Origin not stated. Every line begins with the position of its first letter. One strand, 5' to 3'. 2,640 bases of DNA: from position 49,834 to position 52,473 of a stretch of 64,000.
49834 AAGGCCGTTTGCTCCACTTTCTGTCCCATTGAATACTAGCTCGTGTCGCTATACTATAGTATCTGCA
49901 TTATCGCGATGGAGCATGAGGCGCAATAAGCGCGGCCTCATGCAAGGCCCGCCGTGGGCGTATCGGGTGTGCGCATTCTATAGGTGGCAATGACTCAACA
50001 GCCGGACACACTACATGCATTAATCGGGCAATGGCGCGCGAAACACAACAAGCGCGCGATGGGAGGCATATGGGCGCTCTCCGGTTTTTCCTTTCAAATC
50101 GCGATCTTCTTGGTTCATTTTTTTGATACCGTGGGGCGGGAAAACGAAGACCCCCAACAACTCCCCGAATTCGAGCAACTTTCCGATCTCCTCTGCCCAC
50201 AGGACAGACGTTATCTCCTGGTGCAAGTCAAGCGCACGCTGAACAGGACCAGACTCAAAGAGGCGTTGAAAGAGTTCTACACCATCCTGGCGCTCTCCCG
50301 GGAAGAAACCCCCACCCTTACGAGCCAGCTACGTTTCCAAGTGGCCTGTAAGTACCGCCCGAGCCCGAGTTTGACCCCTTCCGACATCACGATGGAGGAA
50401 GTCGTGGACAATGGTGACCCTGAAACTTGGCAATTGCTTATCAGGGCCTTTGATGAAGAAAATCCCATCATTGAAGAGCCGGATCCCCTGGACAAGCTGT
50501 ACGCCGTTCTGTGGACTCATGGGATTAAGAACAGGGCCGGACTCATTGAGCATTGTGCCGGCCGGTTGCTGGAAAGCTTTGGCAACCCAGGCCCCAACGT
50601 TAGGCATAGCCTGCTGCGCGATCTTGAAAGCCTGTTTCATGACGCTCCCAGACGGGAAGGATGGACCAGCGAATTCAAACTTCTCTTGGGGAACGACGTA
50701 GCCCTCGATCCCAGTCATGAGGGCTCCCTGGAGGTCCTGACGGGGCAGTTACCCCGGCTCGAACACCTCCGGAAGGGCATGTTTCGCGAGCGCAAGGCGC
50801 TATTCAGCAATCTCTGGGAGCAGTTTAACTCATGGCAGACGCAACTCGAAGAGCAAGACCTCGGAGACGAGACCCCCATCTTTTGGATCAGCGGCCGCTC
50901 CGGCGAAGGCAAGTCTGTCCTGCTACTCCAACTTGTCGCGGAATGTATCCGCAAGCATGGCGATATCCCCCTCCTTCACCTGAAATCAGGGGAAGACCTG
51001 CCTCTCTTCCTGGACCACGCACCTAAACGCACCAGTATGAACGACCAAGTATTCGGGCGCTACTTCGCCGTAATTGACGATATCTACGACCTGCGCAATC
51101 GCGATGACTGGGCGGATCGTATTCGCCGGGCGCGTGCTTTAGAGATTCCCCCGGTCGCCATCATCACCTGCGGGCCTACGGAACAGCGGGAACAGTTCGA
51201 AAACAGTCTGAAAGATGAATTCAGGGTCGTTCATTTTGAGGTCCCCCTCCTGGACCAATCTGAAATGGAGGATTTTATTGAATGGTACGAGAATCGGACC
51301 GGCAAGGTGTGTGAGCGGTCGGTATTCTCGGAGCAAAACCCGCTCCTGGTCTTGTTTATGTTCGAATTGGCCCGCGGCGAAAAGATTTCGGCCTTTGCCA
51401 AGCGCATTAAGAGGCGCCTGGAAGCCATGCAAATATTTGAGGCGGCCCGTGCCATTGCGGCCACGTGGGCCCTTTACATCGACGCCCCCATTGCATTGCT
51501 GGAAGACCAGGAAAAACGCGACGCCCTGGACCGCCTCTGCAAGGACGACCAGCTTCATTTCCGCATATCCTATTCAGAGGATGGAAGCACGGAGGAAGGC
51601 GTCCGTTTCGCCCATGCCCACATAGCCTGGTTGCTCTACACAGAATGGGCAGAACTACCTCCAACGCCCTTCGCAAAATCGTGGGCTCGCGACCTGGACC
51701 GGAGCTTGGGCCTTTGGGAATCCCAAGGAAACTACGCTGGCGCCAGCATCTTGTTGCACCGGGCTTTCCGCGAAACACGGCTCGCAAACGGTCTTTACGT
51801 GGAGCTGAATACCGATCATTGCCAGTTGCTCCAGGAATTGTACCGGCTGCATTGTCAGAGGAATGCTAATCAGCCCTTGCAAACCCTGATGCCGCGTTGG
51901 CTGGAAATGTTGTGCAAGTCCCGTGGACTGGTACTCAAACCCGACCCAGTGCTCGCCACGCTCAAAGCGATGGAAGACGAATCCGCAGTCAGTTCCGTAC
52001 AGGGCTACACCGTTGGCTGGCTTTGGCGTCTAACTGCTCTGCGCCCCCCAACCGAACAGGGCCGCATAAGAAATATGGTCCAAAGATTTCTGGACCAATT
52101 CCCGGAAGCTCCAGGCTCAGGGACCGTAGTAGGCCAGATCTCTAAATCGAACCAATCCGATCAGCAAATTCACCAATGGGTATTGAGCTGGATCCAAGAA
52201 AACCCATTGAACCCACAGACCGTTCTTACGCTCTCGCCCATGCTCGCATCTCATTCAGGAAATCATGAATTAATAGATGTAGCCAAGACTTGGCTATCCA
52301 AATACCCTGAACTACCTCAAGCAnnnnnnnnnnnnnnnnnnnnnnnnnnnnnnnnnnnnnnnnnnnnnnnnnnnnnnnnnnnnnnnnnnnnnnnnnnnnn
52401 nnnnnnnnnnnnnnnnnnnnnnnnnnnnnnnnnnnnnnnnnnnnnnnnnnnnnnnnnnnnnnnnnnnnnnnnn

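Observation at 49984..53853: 1289-aa STAND-like P-loop NTPase with an unassigned N-terminal domain and a hyper-repetitive C-terminus, inside an inserted island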

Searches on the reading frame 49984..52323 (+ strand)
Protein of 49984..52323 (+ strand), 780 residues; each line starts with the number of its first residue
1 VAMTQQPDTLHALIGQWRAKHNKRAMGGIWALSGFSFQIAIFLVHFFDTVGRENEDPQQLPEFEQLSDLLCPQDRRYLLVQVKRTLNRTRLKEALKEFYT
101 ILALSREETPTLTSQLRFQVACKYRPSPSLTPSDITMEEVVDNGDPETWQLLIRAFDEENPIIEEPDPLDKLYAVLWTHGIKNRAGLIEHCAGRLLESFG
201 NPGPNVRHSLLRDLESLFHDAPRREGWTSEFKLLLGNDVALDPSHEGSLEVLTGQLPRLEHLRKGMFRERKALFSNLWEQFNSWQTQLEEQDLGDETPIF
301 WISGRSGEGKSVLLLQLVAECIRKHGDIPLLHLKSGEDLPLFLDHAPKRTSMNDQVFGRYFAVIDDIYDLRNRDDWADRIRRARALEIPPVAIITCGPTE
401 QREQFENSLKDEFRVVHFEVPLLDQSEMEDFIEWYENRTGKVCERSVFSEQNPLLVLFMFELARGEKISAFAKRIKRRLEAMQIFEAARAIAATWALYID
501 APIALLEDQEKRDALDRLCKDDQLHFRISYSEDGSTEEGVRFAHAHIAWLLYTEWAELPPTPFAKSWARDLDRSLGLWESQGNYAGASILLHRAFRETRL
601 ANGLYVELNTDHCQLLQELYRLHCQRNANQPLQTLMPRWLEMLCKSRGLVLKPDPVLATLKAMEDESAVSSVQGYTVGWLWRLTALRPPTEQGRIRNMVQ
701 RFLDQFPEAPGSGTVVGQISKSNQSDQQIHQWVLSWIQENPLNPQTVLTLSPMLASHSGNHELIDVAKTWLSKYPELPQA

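Call 9: find_homologous_proteins(query=window:49984-52323:+, max_evalue=0.001)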
Query window:49984-52323:+ (780 aa): 70 proteins with E <= 0.001 among 8000 candidates.
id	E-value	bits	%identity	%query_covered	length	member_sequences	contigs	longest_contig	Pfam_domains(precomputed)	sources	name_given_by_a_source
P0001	0.0e+0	1865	100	100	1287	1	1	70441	-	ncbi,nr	ncbi:MAG: hypothetical protein HYV27_00805 [Candidatus Hydrogenedentes bacterium]|nr:hypothetical pr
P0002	7.8e-220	751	45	99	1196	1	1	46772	PF16220.11,PF25199.2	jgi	jgi:hypothetical protein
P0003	2.8e-215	735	44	99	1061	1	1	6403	-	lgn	-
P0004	1.9e-212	726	44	99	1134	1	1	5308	PF14559.13,PF13428.13,PF25199.2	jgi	jgi:predicted Zn-dependent protease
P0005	9.2e-209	714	43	99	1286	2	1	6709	PF07532.18,PF25199.2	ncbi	-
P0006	8.9e-206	704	44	96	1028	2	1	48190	PF25199.2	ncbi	-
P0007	1.1e-196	674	44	96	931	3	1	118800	PF25199.2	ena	-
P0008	2.5e-194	666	42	93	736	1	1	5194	-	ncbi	-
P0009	2.7e-193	663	42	99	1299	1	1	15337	-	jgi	jgi:hypothetical protein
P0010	3.6e-193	662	42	98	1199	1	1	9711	-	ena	-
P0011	5.7e-193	662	40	99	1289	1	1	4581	PF16220.11,PF13646.13,PF25199.2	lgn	-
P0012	2.9e-191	656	40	100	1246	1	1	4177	PF14559.13,PF13428.13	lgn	-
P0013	7.3e-190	651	40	99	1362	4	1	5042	PF25199.2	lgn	-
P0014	4.5e-189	649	41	100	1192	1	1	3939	-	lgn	-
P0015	1.9e-188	647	41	99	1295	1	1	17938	PF14559.13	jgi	jgi:tetratricopeptide (TPR) repeat protein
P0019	1.5e-173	597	38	98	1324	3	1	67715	PF01563.22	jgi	-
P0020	5.2e-173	596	38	98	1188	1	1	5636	PF25199.2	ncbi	ncbi:MAG: hypothetical protein ACXW0Q_11205 [Methylovulum sp.]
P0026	2.2e-153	531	37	100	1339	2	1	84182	-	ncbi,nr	ncbi:MAG TPA: hypothetical protein VGQ36_25530 [Thermoanaerobaculia bacterium]|nr:hypothetical prote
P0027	8.5e-153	529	36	100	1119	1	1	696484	-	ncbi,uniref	ncbi:hypothetical protein [Paraburkholderia sp. SIMBA_030]|uniref:hypothetical protein n=1 Tax=Parab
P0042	4.8e-121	424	33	98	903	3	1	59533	PF25199.2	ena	-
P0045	2.4e-117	412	32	98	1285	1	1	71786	PF25199.2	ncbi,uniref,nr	ncbi:hypothetical protein GCM10007859_04310 [Brevundimonas denitrificans]|uniref:ATP-binding protein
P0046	2.5e-111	392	34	98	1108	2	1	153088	PF01563.22,PF25199.2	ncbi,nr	ncbi:MAG: hypothetical protein H6509_03310 [Bryobacterales bacterium]|nr:hypothetical protein [Bryob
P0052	1.1e-85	307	36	68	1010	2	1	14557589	PF25199.2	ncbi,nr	ncbi:hypothetical protein [Sorangium cellulosum]|nr:hypothetical protein [Sorangium cellulosum]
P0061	2.4e-33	134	28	71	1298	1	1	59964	PF00575.30,PF25199.2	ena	-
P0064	4.3e-31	126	25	95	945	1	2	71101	-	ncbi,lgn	ncbi:MAG: hypothetical protein ACTHM8_03180 [Sphingomonas sp.]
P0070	2.0e-6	45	34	15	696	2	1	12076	PF20703.4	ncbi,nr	ncbi:MAG: ATP-binding protein, partial [Leptolyngbyaceae cyanobacterium SM1_4_3]|nr:ATP-binding prot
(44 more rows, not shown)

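Call 35: find_encoding_contigs(protein=P0001, flank=10000, max_places=3)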
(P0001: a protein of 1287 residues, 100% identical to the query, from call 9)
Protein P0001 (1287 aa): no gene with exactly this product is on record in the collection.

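Call 36: find_encoding_contigs(protein=P0002, flank=10000, max_places=2)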
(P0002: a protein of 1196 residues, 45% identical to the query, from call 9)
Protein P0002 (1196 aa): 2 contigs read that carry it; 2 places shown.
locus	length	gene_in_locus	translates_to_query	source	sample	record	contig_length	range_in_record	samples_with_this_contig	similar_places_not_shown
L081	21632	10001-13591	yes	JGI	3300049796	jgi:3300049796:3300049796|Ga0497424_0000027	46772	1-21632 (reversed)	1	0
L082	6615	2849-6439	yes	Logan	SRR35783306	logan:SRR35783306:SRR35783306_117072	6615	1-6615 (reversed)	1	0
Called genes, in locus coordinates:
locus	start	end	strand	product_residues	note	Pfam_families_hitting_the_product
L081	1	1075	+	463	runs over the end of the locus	PF26299:MurL_N, PF26298:MurL_epimerase_C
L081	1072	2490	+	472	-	PF21799:MurD-like_N (weak), PF08245:Mur_ligase_M, PF02875:Mur_ligase_C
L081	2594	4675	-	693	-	PF10459:Peptidase_S46, PF13365:Trypsin_2 (faint)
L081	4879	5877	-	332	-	PF00108:Thiolase_N (weak), PF08545:ACP_syn_III, PF08541:ACP_syn_III_C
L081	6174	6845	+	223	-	-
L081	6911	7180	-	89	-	PF07994:NAD_binding_5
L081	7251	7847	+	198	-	PF00069:Pkinase, PF07714:PK_Tyr_Ser-Thr, PF01636:APH (faint), PF06293:Kdo (weak), PF03109:ABC1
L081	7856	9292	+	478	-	-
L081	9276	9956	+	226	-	-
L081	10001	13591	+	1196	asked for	PF16220:DUF4880 (faint), PF25199:nSTAND_NTPase5 (faint)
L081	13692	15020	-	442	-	PF07994:NAD_binding_5, PF01658:Inos-1-P_synth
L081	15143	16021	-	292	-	PF02311:AraC_binding, PF00165:HTH_AraC, PF12833:HTH_18, PF00165:HTH_AraC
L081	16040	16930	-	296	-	PF03009:GDPD, PF13653:GDPD_2 (faint)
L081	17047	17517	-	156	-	PF01475:FUR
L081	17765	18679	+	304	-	PF01619:Pro_dh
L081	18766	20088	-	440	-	PF17820:PDZ_6, PF03572:Peptidase_S41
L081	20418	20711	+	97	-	PF03652:RuvX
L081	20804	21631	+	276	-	?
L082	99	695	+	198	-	PF00069:Pkinase, PF07714:PK_Tyr_Ser-Thr, PF01636:APH (faint), PF06293:Kdo (weak), PF03109:ABC1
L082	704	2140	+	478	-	-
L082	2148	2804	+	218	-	-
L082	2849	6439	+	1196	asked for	PF16220:DUF4880 (faint), PF25199:nSTAND_NTPase5 (faint)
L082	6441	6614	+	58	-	?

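Call 37: find_encoding_contigs(protein=P0007, flank=10000, max_places=2)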
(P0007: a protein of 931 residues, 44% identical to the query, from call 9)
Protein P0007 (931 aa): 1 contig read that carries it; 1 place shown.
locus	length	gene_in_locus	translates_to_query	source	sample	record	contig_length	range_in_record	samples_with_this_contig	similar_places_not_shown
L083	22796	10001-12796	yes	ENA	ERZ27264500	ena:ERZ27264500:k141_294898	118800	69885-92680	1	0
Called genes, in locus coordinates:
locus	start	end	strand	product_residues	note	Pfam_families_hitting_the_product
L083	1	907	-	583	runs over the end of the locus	PF03023:MurJ, PF01554:MatE (weak)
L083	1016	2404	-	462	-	PF00072:Response_reg, PF00158:Sigma54_activat, PF14532:Sigma54_activ_2, PF00004:AAA (weak), PF07724:AAA_2 (weak), PF07728:AAA_5, PF25601:AAA_lid_14, PF02954:HTH_8, +1 more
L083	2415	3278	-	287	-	-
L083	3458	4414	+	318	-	PF03279:Lip_A_acyltrans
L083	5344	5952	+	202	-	-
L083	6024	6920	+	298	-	PF01791:DeoC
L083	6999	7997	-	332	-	PF00108:Thiolase_N (weak), PF08545:ACP_syn_III, PF08541:ACP_syn_III_C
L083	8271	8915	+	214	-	-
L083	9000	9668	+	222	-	-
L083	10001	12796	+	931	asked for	PF25199:nSTAND_NTPase5 (weak)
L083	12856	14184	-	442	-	PF07994:NAD_binding_5, PF01658:Inos-1-P_synth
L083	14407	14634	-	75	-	-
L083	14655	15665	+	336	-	PF03544:TonB_C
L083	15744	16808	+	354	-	PF03544:TonB_C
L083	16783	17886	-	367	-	PF00561:Abhydrolase_1, PF12146:Hydrolase_4 (faint), PF12697:Abhydrolase_6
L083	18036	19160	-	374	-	PF13191:AAA_16 (faint), PF07724:AAA_2, PF00004:AAA (faint), PF07728:AAA_5 (faint), PF10431:ClpB_D2-small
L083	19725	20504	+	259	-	PF00106:adh_short, PF08659:KR, PF13561:adh_short_C2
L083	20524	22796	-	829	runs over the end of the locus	PF08668:HDOD (faint), PF13487:HD_5, PF01966:HD, PF01590:GAF, PF13185:GAF_2, PF13492:GAF_3, PF00990:GGDEF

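Call 38: find_encoding_contigs(protein=P0027, flank=10000, max_places=2)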
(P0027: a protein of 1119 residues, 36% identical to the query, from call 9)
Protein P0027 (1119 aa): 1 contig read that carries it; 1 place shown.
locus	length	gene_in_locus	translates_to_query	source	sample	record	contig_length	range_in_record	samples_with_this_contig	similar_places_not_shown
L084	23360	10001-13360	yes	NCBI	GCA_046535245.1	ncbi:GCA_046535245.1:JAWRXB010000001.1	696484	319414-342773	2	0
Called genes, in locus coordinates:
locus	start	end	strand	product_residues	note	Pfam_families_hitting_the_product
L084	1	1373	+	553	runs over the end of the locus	PF00501:AMP-binding, PF13193:AMP-binding_C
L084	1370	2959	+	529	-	PF00890:FAD_binding_2 (weak), PF01266:DAO (weak), PF01593:Amino_oxidase, PF01946:Thi4 (weak), PF12831:FAD_oxidored (weak), PF13450:NAD_binding_8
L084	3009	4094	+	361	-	PF00005:ABC_tran, PF08402:TOBE_2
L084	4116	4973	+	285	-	PF04909:Amidohydro_2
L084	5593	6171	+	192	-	-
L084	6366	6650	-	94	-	-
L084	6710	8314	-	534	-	PF07992:Pyr_redox_2 (faint), PF13454:NAD_binding_9 (weak), PF13434:Lys_Orn_oxgnase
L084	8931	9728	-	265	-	PF21641:NarE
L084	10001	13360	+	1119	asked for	-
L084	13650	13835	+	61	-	PF05930:Phage_AlpA, PF12728:HTH_17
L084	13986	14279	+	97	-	PF00816:Histone_HNS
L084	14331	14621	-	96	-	-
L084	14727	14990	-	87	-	-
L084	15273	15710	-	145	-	PF00856:SET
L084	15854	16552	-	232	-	PF14348:DtrJ-like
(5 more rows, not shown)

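Call 40: find_encoding_contigs(protein=P0045, flank=10000, max_places=1)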
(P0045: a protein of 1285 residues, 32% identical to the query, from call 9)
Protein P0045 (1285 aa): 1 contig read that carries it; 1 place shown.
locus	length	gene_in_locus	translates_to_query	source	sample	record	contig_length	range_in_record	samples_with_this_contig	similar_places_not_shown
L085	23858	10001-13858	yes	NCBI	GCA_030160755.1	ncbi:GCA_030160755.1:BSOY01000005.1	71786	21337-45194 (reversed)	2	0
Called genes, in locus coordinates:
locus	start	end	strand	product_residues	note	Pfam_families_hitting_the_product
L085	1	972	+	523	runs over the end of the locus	PF01507:PAPS_reduct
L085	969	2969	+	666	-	PF02463:SMC_N (weak), PF13476:AAA_23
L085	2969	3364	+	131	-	PF08870:DndE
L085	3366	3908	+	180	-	-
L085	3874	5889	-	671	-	-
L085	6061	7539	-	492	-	PF11074:DUF2779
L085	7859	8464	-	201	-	-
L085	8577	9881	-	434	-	-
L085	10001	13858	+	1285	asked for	PF25199:nSTAND_NTPase5 (weak)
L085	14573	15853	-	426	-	-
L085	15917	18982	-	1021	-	PF07715:Plug, PF00593:TonB_dep_Rec_b-barrel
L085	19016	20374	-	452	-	PF00375:SDF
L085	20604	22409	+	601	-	PF02743:dCache_1, PF00512:HisKA (weak), PF02518:HATPase_c, PF14501:HATPase_c_5 (faint)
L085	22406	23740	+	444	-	PF00072:Response_reg, PF00158:Sigma54_activat, PF14532:Sigma54_activ_2, PF25601:AAA_lid_14, PF02954:HTH_8 (weak)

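Call 41: find_encoding_contigs(protein=P0046, flank=10000, max_places=1)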
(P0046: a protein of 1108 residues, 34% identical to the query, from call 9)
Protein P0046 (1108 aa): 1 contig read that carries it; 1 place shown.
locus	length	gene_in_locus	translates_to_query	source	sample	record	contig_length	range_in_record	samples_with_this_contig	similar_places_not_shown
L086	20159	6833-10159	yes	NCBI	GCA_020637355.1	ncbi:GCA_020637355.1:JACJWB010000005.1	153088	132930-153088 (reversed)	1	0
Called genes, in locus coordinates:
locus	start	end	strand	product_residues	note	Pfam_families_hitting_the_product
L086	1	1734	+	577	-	PF00593:TonB_dep_Rec_b-barrel, PF25183:OMP_b-brl_4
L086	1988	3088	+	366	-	PF10282:Lactonase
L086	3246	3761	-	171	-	PF02085:Cytochrom_CIII (faint), PF14537:Cytochrom_c3_2 (faint), PF14522:Cytochrome_C7 (weak)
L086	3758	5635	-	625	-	PF01011:PQQ, PF13570:Beta-prop_ACSF4 (faint), PF13360:PQQ_2 (weak)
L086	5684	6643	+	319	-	PF02585:PIG-L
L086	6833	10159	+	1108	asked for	PF25199:nSTAND_NTPase5 (faint), PF01563:Alpha_E3_glycop (faint)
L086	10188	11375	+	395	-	PF13506:Glyco_transf_21, PF13641:Glyco_tranf_2_3, PF00535:Glycos_transf_2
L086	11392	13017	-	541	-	PF13620:CarboxypepD_reg (weak), PF13715:CarbopepD_reg_2 (faint), PF13620:CarboxypepD_reg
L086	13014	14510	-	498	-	PF14686:fn3_3 (faint), PF13620:CarboxypepD_reg, PF13715:CarbopepD_reg_2 (faint), PF17210:SdrD_B (faint), PF17802:SpaA (faint), PF22904:NOMO1-like_2nd (faint), PF00775:Dioxygenase_C (faint), PF13620:CarboxypepD_reg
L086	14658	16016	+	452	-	PF01145:Band_7, PF15975:Flot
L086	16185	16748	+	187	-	-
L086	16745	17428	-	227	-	PF00005:ABC_tran, PF13304:AAA_21 (faint)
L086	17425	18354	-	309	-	PF03150:CCP_MauG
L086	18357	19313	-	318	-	PF21783:YNCE (faint), PF24684:Vgb_lyase (faint), PF24780:WD40_MABP1-WDR62_1st (faint), PF23414:Beta-prop_EML_2 (weak), PF24814:WD40_Prp19 (weak), PF25174:Beta-prop_THOC3, PF25174:Beta-prop_THOC3, PF10282:Lactonase, +15 more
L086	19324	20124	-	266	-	PF13458:Peripla_BP_6 (faint)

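Call 42: find_encoding_contigs(protein=P0026, flank=10000, max_places=1)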
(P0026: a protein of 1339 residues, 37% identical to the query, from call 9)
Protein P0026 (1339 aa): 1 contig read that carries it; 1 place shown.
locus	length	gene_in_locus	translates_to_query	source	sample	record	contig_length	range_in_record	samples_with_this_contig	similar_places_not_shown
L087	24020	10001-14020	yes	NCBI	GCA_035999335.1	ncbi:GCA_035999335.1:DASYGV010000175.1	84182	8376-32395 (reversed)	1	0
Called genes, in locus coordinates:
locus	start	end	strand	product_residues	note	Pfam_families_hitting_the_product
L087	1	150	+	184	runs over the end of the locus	PF05198:IF3_N, PF00707:IF3_C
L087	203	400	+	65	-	PF01632:Ribosomal_L35p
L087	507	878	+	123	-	PF00453:Ribosomal_L20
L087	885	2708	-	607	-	-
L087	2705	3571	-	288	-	PF20703:nSTAND1 (weak), PF02463:SMC_N (weak), PF00005:ABC_tran, PF13304:AAA_21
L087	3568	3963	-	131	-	PF00392:GntR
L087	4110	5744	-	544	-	PF00501:AMP-binding, PF13193:AMP-binding_C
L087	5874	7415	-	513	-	PF17900:Peptidase_M1_N, PF01433:Peptidase_M1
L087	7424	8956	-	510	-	-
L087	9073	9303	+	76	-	-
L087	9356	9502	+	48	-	-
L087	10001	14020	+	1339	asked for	-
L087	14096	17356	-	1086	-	PF00873:ACR_tran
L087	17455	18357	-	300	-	PF25917:BSH_RND (weak), PF25973:BSH_CzcB (weak), PF25885:HH_EMRA (weak), PF25944:Beta-barrel_RND (weak), PF25954:Beta-barrel_RND_2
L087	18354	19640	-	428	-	PF02321:OEP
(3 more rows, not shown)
